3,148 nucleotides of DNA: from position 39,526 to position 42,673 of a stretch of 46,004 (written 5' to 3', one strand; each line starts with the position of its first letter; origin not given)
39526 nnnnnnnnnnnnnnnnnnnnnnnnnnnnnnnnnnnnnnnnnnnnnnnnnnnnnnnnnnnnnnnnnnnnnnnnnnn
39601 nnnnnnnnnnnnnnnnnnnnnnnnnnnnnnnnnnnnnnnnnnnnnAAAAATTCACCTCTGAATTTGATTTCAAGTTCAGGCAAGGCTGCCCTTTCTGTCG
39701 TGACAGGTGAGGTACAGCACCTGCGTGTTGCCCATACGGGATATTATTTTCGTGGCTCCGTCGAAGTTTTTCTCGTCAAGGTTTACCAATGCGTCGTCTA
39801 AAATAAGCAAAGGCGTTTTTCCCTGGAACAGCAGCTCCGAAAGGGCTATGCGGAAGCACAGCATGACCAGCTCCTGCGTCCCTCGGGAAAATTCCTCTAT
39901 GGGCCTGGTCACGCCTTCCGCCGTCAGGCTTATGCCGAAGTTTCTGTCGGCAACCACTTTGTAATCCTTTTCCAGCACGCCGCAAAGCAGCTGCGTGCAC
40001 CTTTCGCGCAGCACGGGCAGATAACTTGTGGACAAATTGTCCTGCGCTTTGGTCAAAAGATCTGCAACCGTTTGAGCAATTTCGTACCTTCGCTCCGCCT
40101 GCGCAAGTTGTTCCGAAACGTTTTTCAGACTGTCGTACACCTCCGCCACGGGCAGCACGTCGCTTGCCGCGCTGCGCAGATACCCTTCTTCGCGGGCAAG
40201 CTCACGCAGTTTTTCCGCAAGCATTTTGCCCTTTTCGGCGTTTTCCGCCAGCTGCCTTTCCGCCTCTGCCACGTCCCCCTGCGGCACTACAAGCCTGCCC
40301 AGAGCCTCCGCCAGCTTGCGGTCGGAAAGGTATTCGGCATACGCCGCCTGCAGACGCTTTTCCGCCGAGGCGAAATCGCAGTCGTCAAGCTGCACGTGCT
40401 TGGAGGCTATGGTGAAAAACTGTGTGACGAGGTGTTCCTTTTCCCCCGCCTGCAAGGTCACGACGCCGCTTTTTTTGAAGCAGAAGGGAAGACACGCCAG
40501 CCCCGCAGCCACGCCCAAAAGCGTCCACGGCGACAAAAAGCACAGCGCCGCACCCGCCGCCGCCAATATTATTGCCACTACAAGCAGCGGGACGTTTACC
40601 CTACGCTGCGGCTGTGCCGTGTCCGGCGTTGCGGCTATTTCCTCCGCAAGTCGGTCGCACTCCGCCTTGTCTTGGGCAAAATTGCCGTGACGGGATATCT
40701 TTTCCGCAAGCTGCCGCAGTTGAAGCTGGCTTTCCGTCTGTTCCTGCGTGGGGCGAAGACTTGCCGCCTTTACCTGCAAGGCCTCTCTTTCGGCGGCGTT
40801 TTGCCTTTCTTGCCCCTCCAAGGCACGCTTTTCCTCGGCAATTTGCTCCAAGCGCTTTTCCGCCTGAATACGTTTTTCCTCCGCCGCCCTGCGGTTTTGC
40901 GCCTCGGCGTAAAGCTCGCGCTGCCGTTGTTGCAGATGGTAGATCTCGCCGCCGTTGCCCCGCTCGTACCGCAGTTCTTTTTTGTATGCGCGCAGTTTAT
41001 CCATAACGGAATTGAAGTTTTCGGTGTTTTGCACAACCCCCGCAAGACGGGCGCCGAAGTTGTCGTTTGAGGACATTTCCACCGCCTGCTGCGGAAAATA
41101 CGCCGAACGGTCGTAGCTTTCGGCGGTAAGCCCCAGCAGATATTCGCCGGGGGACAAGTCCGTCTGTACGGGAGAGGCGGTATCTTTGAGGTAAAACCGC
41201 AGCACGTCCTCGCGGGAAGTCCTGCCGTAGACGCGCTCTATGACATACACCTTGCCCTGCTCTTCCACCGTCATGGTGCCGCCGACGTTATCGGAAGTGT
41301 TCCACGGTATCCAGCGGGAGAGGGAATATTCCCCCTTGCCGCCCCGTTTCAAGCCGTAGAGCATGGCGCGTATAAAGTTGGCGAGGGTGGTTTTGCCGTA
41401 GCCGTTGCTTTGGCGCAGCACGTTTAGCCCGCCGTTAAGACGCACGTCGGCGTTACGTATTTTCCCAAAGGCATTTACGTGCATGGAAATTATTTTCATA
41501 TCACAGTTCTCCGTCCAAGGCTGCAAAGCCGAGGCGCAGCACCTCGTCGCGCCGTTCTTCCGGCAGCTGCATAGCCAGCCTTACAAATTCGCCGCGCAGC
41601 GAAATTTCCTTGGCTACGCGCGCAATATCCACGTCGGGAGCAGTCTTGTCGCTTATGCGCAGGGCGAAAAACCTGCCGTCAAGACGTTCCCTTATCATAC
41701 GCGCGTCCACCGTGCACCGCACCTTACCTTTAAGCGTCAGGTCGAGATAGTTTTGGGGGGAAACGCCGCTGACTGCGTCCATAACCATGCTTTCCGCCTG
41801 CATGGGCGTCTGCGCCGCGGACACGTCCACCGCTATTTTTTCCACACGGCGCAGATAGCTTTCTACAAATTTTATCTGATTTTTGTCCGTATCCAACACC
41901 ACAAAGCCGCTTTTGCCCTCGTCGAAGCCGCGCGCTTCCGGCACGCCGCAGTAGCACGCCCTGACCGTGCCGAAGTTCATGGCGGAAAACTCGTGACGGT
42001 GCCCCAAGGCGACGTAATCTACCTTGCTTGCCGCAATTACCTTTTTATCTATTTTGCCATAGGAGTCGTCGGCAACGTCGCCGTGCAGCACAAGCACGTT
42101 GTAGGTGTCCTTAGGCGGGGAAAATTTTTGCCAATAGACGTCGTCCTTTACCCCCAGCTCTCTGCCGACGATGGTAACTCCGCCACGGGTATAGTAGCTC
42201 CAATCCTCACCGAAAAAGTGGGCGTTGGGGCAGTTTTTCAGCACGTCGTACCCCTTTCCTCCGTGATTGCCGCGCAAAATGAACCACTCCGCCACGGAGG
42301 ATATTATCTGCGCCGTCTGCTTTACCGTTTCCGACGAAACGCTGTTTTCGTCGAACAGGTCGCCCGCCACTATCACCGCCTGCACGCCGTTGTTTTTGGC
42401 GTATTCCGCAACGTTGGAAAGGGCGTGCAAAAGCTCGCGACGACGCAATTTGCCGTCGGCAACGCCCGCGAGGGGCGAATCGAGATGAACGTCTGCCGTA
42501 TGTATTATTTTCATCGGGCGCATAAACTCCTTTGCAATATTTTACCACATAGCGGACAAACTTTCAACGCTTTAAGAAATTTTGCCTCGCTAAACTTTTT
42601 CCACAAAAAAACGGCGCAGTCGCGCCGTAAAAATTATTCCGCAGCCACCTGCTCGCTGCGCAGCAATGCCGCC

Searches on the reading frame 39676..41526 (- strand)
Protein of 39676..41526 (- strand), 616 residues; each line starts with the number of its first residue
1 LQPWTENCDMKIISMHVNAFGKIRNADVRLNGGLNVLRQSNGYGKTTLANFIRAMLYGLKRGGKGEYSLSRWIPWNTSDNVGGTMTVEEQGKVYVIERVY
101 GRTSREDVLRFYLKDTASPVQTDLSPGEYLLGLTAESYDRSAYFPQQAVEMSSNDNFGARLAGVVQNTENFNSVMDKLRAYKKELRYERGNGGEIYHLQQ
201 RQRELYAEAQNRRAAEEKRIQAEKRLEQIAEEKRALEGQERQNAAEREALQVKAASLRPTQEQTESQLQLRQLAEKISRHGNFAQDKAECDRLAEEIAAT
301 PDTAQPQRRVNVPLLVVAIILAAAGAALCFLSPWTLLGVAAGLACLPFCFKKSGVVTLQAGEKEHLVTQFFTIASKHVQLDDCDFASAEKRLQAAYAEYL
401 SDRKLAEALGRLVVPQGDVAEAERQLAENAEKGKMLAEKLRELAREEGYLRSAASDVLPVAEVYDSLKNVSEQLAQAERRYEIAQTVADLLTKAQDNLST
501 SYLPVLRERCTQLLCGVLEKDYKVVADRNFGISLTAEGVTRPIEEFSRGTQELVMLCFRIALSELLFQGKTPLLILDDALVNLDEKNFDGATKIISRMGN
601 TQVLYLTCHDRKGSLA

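Call 7: search_protein_families(library=pfam, proteins=[window:39676-41526:-], max_evalue=0.001)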
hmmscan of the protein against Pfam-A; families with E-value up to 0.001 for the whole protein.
window:39676-41526:- (616 aa): 3 families
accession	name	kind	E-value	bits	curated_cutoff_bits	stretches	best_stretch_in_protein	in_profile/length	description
PF02463.25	SMC_N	-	6.4e-07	29.5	40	1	258-609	135-198/220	RecF/RecN/SMC N terminal domain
PF13175.12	AAA_15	-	1.7e-06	28.4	32.1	1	10-282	1-192/374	AAA ATPase domain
PF13476.12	AAA_23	-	7.5e-06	27.2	27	1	14-239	1-176/201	AAA domain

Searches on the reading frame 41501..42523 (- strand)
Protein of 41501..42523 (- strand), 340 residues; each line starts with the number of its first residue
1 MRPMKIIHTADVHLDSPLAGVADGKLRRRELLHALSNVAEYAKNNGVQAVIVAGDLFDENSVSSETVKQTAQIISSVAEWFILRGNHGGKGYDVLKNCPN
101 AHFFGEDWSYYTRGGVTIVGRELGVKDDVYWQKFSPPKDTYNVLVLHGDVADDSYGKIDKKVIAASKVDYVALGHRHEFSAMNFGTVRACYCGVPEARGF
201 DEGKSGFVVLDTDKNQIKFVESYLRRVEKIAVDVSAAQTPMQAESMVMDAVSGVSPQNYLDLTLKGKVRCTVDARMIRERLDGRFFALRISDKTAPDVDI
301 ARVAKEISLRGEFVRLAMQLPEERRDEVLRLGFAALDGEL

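Call 7: search_protein_families(library=pfam, proteins=[window:41501-42523:-], max_evalue=0.001)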
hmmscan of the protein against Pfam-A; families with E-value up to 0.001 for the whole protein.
window:41501-42523:- (340 aa): 2 families
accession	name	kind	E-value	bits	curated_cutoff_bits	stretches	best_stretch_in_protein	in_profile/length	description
PF00149.33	Metallophos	-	9.3e-15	56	21.5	1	4-178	1-190/191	Calcineurin-like phosphoesterase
PF12850.12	Metallophos_2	-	9.1e-11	42.4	27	1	4-214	1-153/154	Calcineurin-like phosphoesterase superfamily domain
